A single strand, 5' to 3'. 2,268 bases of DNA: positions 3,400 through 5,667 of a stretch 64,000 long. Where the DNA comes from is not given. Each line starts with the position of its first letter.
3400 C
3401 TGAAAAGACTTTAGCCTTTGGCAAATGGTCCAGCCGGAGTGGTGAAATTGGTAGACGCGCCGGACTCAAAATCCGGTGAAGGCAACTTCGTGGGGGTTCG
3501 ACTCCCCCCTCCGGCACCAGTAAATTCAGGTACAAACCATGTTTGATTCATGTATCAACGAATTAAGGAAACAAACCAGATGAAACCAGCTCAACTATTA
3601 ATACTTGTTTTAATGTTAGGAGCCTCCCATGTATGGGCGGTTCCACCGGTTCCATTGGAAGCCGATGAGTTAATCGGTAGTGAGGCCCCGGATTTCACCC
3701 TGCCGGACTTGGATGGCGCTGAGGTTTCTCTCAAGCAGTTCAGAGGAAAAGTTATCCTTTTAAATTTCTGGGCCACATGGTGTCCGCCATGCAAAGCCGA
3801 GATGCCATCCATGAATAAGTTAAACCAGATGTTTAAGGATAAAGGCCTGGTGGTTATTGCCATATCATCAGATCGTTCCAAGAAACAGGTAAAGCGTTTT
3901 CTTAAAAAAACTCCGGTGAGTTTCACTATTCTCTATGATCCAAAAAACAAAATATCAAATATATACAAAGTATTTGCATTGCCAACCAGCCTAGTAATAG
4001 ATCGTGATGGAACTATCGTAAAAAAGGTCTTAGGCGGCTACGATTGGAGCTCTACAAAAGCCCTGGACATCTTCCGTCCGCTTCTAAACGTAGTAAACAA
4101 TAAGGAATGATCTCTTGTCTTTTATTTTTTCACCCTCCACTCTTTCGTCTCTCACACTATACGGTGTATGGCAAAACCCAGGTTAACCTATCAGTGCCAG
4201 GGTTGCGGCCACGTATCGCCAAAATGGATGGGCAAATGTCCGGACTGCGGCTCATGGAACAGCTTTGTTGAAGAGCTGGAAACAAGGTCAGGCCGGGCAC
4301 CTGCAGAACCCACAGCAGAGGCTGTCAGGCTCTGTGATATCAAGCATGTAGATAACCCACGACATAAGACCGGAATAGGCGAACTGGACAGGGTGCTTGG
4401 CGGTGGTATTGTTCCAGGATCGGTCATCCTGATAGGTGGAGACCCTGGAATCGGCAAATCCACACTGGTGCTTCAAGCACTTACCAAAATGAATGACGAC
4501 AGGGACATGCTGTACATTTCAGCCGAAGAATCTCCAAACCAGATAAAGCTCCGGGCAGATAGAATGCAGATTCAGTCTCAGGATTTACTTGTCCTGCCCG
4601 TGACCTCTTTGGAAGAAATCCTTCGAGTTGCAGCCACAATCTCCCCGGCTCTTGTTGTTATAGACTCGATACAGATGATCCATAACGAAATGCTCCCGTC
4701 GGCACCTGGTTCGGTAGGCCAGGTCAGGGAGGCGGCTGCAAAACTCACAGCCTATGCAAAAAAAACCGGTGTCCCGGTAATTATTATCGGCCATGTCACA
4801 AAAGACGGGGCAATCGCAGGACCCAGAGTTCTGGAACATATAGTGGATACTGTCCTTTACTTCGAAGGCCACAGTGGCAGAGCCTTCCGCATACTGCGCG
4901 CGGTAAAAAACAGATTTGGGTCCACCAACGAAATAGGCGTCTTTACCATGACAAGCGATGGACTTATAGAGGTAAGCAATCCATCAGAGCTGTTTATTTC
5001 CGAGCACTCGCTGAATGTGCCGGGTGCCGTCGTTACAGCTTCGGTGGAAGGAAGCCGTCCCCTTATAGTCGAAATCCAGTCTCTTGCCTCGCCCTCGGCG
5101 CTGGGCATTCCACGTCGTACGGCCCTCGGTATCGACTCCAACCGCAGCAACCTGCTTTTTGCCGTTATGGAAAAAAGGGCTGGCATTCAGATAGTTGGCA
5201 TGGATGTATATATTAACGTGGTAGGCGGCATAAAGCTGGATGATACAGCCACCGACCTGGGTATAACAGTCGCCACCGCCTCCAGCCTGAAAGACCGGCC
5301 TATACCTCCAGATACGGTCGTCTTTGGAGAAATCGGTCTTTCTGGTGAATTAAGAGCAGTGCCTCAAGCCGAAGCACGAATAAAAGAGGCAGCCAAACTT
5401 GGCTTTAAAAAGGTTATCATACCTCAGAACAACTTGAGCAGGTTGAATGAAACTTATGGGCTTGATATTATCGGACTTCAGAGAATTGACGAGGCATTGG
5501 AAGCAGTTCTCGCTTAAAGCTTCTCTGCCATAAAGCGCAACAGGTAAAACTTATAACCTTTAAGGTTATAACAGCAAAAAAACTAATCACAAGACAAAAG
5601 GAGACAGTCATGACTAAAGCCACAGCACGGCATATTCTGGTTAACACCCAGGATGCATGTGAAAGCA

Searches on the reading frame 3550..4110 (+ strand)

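Call 55: search_protein_families(library=pfam, proteins=[window:3550-4110:+], max_evalue=0.00001)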
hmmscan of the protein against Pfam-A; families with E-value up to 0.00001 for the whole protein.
window:3550-4110:+ (186 aa): 7 families
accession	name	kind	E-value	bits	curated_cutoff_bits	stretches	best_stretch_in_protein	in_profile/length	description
PF00578.27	AhpC-TSA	-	1.8e-36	125.3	26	1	42-158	1-123/124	AhpC/TSA family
PF08534.16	Redoxin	-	2.9e-34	118.4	26.6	1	43-163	3-135/148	Redoxin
PF13905.12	Thioredoxin_8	-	2.9e-20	72.8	27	1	66-156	1-94/94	Thioredoxin-like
PF00085.26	Thioredoxin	-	5.4e-09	36.4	23.5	1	66-116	18-67/103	Thioredoxin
PF00255.25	GSHPx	-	6.9e-08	32.5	27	1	49-113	4-67/108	Glutathione peroxidase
PF13098.12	Thioredoxin_2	-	6.3e-07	30.1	27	1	66-164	5-95/104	Thioredoxin-like domain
PF02630.20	SCO1-SenC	-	1.7e-06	28.5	22.8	1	47-151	2-112/134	SCO1/SenC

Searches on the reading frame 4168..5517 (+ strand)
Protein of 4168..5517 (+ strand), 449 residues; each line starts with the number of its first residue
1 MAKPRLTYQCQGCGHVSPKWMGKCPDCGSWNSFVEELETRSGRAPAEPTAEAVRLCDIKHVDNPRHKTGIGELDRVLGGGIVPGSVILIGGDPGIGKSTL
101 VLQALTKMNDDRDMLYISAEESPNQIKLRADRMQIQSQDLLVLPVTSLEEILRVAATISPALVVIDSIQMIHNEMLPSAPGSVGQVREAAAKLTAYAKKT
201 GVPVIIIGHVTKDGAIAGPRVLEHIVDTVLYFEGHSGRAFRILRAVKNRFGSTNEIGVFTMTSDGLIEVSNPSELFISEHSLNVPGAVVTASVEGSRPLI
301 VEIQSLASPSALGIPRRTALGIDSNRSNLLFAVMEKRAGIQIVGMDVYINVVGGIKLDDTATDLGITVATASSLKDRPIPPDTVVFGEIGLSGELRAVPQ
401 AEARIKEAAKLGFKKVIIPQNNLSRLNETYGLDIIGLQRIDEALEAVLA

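Call 55: search_protein_families(library=pfam, proteins=[window:4168-5517:+], max_evalue=0.00001)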
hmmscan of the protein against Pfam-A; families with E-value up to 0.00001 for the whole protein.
window:4168-5517:+ (449 aa): 7 families
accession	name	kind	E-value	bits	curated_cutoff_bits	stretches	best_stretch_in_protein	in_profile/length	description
PF06745.19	ATPase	-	1.7e-19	70.6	26.6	1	67-140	2-77/231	KaiC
PF13481.12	AAA_25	-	2.9e-14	53.6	27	1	68-215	17-195/195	AAA domain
PF18073.7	Zn_ribbon_LapB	-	1.7e-12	47.2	25.7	1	8-35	1-28/28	Rubredoxin metal binding domain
PF13541.12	ChlI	-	1.1e-09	38.7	27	1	338-422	36-121/121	Subunit ChlI of Mg-chelatase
PF03796.21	DnaB_C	-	1.3e-09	38.2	27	0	67-135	3-74/255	DnaB-like helicase C terminal domain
PF07088.17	GvpD_P-loop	-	1.4e-07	32.1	24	0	83-122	9-48/189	GvpD gas vesicle protein, P-loop domain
PF05362.19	Lon_C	-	3.5e-06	27.1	21.1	1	346-448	95-203/205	Lon protease (S16) C-terminal proteolytic domain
